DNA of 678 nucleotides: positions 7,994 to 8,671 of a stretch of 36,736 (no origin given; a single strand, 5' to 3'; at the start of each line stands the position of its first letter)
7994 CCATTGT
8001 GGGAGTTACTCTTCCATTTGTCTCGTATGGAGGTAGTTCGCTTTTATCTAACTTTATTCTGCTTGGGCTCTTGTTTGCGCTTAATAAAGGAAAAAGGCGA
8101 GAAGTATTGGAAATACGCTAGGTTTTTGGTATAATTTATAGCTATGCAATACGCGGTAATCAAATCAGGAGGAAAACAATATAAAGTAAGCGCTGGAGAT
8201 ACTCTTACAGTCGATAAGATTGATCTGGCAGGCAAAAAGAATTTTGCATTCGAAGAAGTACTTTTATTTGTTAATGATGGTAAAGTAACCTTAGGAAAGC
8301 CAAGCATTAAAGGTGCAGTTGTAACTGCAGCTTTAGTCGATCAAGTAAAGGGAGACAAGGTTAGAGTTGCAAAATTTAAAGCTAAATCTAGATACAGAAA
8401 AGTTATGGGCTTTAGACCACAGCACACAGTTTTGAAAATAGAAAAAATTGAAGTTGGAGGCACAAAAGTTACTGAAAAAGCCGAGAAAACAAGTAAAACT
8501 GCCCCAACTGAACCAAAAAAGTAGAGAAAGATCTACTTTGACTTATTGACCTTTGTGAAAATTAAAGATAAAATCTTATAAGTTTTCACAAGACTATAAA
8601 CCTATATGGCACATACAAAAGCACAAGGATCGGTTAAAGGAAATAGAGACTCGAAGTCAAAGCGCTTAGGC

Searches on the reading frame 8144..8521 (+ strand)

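Call 36: search_protein_families(library=pfam, proteins=[window:8144-8521:+], max_evalue=0.001)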
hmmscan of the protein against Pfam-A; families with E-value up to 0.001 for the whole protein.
window:8144-8521:+ (126 aa): 1 family
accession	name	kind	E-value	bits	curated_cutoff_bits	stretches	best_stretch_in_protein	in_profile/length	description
PF00829.26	Ribosomal_L21p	-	9.6e-29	100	27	1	3-102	2-99/99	Ribosomal prokaryotic L21 protein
